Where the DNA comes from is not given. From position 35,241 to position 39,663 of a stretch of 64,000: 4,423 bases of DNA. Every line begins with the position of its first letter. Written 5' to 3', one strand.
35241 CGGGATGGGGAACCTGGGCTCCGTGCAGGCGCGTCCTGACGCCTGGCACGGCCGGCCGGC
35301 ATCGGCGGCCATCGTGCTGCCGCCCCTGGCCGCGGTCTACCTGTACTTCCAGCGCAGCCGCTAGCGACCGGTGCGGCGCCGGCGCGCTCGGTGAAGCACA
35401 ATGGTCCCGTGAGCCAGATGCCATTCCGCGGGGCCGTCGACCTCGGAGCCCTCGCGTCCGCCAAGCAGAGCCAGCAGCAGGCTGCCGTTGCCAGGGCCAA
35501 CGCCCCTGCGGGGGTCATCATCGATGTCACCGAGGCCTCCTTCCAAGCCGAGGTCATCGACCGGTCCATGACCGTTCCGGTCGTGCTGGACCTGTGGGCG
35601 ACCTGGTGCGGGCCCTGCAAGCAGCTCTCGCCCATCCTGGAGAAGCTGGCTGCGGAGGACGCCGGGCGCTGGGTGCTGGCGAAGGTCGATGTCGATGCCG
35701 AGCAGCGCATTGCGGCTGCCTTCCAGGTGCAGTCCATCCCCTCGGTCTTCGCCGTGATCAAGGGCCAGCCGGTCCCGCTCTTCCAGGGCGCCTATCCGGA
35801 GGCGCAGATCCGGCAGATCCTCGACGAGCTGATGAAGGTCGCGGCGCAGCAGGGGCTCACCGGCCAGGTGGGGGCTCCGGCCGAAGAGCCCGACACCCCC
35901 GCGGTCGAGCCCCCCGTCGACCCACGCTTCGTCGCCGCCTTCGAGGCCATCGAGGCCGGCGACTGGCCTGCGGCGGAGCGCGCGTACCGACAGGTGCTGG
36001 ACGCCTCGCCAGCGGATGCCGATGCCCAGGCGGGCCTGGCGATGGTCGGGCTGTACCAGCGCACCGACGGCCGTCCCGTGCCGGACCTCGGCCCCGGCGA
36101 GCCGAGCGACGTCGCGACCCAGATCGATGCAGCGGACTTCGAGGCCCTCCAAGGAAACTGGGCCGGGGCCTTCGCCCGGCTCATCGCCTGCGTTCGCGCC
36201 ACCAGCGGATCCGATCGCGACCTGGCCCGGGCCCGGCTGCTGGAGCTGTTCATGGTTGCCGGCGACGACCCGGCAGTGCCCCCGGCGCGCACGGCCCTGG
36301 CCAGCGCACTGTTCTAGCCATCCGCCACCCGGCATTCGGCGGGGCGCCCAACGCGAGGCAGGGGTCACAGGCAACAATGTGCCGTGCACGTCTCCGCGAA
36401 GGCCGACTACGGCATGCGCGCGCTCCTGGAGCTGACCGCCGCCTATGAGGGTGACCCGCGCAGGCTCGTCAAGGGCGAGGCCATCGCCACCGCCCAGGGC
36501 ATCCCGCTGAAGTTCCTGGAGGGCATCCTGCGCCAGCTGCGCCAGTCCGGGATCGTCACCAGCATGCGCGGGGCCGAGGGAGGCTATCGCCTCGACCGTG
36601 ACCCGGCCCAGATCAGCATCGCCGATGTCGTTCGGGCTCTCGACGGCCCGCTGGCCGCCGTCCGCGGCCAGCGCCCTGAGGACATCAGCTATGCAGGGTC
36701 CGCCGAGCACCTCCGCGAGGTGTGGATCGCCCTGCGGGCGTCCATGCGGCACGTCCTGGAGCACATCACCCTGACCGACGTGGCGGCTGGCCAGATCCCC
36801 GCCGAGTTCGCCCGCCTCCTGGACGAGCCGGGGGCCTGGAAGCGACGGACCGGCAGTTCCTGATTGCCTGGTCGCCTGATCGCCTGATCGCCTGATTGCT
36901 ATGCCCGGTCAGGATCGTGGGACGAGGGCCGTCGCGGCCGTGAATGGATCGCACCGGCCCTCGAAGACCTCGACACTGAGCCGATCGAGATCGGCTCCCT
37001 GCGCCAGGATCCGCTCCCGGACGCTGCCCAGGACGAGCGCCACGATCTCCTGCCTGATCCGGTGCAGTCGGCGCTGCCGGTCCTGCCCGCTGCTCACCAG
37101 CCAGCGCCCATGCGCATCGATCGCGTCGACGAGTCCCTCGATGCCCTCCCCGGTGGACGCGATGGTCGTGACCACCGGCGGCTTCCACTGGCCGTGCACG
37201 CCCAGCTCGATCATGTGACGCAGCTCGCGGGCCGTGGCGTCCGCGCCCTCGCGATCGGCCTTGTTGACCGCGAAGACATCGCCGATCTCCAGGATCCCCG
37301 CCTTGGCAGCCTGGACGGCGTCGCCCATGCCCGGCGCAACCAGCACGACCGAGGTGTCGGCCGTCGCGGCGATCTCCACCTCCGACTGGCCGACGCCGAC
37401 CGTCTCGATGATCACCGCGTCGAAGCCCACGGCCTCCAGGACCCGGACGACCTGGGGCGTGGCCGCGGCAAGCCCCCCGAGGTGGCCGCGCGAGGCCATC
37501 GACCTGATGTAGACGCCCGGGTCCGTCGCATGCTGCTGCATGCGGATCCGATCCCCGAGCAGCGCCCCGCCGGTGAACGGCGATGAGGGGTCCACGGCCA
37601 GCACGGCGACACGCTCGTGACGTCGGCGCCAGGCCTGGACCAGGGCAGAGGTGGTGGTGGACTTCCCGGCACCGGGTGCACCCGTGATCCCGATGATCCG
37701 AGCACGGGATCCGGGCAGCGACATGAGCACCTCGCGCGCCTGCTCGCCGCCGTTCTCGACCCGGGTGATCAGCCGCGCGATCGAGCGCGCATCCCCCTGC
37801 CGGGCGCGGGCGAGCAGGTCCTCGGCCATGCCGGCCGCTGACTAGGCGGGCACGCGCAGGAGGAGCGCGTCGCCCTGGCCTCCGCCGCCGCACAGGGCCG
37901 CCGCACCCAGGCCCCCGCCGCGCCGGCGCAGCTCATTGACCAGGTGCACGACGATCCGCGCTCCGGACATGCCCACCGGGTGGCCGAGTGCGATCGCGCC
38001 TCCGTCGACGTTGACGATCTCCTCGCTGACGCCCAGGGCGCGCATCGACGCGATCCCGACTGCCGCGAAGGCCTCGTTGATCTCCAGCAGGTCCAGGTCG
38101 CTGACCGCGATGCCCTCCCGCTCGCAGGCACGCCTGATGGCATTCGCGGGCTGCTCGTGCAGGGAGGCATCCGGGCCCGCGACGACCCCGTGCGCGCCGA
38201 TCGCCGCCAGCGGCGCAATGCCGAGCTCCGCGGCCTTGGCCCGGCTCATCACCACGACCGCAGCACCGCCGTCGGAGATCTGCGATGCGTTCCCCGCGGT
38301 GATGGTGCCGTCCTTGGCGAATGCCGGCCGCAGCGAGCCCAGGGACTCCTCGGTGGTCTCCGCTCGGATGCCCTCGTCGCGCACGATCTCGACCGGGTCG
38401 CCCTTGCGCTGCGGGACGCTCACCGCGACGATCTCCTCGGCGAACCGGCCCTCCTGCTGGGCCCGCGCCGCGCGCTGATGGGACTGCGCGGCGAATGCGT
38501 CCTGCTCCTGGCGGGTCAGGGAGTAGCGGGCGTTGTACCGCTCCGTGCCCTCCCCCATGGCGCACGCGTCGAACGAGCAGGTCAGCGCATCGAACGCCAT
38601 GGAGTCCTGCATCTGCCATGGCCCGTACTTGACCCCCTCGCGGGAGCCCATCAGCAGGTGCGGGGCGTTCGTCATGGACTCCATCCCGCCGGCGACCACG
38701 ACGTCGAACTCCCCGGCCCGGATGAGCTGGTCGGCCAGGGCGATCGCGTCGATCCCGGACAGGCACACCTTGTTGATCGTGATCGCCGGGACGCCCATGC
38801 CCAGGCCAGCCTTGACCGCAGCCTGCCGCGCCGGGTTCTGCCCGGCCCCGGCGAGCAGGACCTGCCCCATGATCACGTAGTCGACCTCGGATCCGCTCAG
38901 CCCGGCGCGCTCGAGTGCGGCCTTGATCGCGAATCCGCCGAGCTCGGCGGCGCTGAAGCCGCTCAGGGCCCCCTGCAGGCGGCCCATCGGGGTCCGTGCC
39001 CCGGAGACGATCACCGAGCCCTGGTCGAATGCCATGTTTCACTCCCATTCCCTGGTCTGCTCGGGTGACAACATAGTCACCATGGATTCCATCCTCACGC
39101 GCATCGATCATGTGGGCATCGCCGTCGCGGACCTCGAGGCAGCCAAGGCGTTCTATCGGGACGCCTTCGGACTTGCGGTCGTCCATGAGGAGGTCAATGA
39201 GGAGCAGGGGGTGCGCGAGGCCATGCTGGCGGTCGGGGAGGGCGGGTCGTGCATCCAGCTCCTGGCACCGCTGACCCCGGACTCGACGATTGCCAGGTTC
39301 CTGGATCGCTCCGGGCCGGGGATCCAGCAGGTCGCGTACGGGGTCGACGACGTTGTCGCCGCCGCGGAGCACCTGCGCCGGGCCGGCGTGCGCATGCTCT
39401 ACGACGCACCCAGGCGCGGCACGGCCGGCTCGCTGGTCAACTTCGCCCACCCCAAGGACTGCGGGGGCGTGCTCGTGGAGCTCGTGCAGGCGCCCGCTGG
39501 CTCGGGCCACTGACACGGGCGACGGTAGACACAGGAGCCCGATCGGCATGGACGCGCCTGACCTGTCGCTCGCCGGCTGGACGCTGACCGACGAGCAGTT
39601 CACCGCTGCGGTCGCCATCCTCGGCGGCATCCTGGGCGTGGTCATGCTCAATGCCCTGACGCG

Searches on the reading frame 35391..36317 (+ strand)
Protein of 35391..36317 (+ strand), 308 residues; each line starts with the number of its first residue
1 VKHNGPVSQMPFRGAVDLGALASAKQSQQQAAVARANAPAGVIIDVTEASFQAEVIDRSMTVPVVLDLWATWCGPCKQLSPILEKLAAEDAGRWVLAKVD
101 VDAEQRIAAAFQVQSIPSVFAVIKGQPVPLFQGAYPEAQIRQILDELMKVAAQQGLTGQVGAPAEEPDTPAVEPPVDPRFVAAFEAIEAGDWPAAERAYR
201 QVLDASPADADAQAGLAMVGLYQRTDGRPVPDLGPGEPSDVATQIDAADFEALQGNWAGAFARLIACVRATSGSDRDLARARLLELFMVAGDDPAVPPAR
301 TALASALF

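Call 29: search_protein_families(library=ncbifam, proteins=[window:35391-36317:+])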
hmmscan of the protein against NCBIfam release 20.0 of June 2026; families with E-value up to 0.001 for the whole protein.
window:35391-36317:+ (308 aa): 11 families
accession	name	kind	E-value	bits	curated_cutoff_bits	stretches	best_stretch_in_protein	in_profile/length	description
TIGR01068.1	thioredoxin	equivalog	1.2e-25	89.5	96.8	1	49-146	4-99/101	thioredoxin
NF008229.0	PRK10996.1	equivalog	5.2e-24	84.6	125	1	40-148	34-139/141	thioredoxin TrxC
NF006898.0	PRK09381.1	equivalog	1.5e-16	60.7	138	1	43-146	5-106/109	thioredoxin TrxA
TIGR01126.1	pdi_dom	equivalog_domain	1.3e-13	51.2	107.2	1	47-145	2-102/105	protein disulfide-isomerase domain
NF047697.1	ThioredTrxAClost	equivalog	2e-11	44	140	1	44-128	2-84/105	thioredoxin TrxA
TIGR01130.1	ER_PDI_fam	subfamily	5.3e-09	36.1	344.25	1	45-140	5-100/476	protein disulfide-isomerase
NF002854.0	PRK03147.1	subfamily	2.7e-07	30.6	170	1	24-87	28-88/176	thiol-disulfide oxidoreductase ResA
NF047696.1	ThlDiSintTplARhiz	equivalog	2.8e-06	27.3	230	1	63-103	99-140/219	thiol:disulfide interchange protein TlpA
TIGR00385.1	dsbE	subfamily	7.8e-06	25.6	123.15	1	51-89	55-91/173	DsbE family thiol:disulfide interchange protein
NF045694.1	seleno_TsoB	exception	3e-05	22.3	805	1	53-120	464-541/572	rhodanese/DsbD fusion-like selenoprotein TsoB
NF011941.0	PRK15412.1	equivalog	0.00021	20.9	359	1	49-91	58-98/185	thiol:disulfide interchange protein DsbE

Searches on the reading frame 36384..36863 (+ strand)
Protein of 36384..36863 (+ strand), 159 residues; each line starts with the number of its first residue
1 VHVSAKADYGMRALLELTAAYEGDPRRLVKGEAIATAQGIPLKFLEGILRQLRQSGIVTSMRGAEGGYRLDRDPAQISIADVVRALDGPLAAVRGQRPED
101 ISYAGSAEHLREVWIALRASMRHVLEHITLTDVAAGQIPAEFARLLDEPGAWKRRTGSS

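Call 8: search_protein_families(library=pfam, proteins=[window:36384-36863:+])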
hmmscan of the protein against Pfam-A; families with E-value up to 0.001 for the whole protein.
window:36384-36863:+ (159 aa): 1 family
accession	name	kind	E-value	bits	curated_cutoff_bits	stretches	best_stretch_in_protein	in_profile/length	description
PF02082.26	Rrf2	-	3.2e-34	118.4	30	1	4-135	2-131/132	Iron-dependent Transcriptional regulator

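Call 29: search_protein_families(library=ncbifam, proteins=[window:36384-36863:+])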
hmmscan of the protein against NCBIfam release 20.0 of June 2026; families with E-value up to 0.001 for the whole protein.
window:36384-36863:+ (159 aa): 7 families
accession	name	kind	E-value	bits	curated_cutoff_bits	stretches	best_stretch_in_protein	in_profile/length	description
TIGR00738.1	rrf2_super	superfamily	1.4e-33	115.6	73.3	1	1-134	1-131/132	Rrf2 family transcriptional regulator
NF047409.1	Cys_reg_CymR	equivalog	2e-25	89.6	195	1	1-135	1-125/139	cysteine metabolism transcriptional regulator CymR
TIGR02010.1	IscR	equivalog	2.9e-21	75.7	207.55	1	1-134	1-130/135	Fe-S cluster assembly transcriptional regulator IscR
TIGR02944.1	suf_reg_Xantho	equivalog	3.3e-17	63.1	110.65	1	2-133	3-130/130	SUF system Fe-S cluster assembly regulator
NF008110.0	PRK10857.1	equivalog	2.6e-16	59.8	275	1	1-135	1-131/164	Fe-S cluster assembly transcriptional regulator IscR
NF008886.0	PRK11920.1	equivalog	1.3e-12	47.7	193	1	1-88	1-84/153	iron-responsive transcriptional regulator RirA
NF008240.0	PRK11014.1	equivalog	2.1e-12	47.3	182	1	2-135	2-129/141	nitric oxide-sensing transcriptional repressor NsrR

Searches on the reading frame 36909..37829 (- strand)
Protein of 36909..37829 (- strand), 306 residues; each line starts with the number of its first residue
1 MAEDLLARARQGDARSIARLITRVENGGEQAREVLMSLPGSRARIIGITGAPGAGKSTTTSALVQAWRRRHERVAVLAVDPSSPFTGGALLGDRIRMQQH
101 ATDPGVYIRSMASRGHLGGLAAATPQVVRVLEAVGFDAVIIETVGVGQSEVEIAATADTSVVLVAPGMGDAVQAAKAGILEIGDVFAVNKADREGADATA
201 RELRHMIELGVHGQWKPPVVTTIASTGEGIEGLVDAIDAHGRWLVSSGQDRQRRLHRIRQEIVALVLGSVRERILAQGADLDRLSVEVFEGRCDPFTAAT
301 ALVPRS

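Call 29: search_protein_families(library=ncbifam, proteins=[window:36909-37829:-])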
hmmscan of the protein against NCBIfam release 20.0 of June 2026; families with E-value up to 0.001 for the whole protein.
window:36909-37829:- (306 aa): 8 families
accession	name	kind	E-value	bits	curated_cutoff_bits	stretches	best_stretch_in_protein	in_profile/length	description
TIGR00750.1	lao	equivalog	1.4e-99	333.1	240.75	1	12-302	1-298/300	methylmalonyl Co-A mutase-associated GTPase MeaB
NF006958.0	PRK09435.1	equivalog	1.1e-70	238.3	329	1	3-303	11-325/333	methylmalonyl Co-A mutase-associated GTPase MeaB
NF045497.1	IsobCoAmut_IcmF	equivalog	1.3e-43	149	1500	1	7-226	147-378/1076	fused isobutyryl-CoA mutase/GTPase IcmF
NF006746.0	PRK09270.1-5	subfamily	1.2e-06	27.6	250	1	31-80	9-58/210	nucleoside/nucleotide kinase family protein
NF006743.0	PRK09270.1-2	equivalog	2.6e-06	26.7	227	1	37-76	22-59/217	nucleoside/nucleotide kinase family protein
TIGR00073.1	hypB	equivalog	0.00036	20.1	121.2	1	41-238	28-211/217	hydrogenase nickel incorporation protein HypB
TIGR01448.2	helicase_RecD2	equivalog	0.00062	18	500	1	44-78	332-366/713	SF1B family DNA helicase RecD2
TIGR00231.1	small_GTP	domain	0.00063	19.5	42.5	0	45-73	5-33/164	GTP-binding protein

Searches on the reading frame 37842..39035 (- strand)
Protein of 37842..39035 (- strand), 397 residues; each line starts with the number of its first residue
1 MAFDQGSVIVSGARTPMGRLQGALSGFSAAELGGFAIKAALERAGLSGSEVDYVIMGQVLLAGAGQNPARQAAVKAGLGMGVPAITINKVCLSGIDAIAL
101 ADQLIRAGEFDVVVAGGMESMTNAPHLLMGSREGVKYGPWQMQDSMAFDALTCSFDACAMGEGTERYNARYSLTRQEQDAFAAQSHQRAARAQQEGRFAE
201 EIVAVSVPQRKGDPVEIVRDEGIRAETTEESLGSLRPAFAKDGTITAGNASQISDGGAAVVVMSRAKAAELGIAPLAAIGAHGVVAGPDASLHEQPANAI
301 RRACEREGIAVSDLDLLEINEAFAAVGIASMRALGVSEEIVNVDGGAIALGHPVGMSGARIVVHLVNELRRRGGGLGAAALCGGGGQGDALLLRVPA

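Call 8: search_protein_families(library=pfam, proteins=[window:37842-39035:-])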
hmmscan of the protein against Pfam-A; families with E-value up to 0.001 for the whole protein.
window:37842-39035:- (397 aa): 4 families
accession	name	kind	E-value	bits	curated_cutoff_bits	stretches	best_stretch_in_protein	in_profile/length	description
PF00108.29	Thiolase_N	-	9.7e-95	317.3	26.4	1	8-265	2-259/260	Thiolase, N-terminal domain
PF02803.24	Thiolase_C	-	2.8e-43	146.9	27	1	274-394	2-122/123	Thiolase, C-terminal domain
PF00109.32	ketoacyl-synt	-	6.7e-06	26.3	20.8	1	78-163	161-240/252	Beta-ketoacyl synthase, N-terminal domain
PF22691.2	Thiolase_C_1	-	0.00014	22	28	0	294-337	18-61/144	Thiolase C-terminal domain-like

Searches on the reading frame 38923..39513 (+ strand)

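Call 29: search_protein_families(library=ncbifam, proteins=[window:38923-39513:+])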
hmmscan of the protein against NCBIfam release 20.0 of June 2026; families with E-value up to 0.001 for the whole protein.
window:38923-39513:+ (196 aa): 8 families
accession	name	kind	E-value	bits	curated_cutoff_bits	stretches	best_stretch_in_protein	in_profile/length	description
TIGR03081.1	metmalonyl_epim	equivalog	6.8e-42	143.1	114.95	1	60-189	1-129/129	methylmalonyl-CoA epimerase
TIGR01263.1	4HPPD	equivalog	1.8e-10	40.8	277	1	55-160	153-265/353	4-hydroxyphenylpyruvate dioxygenase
NF050075.1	SMU1112c_YaeR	equivalog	3.8e-08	33.6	140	1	58-158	1-97/125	SMU1112c/YaeR family gloxylase I-like metalloprotein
NF008551.0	PRK11478.1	equivalog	3.8e-07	30.6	148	1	58-157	4-99/129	VOC family protein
TIGR00068.2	glyox_I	equivalog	5.5e-06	26.3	120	0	136-190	90-140/143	lactoylglutathione lyase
NF000094.1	354827590_fosA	exception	0.00047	20.3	275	0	57-86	1-30/135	FosA family fosfomycin resistance glutathione transferase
TIGR02295.1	HpaD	equivalog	0.00071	18.8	321.4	0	59-94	138-172/298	3,4-dihydroxyphenylacetate 2,3-dioxygenase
NF007629.0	PRK10291.1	equivalog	0.00074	19.4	246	1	60-190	2-126/135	lactoylglutathione lyase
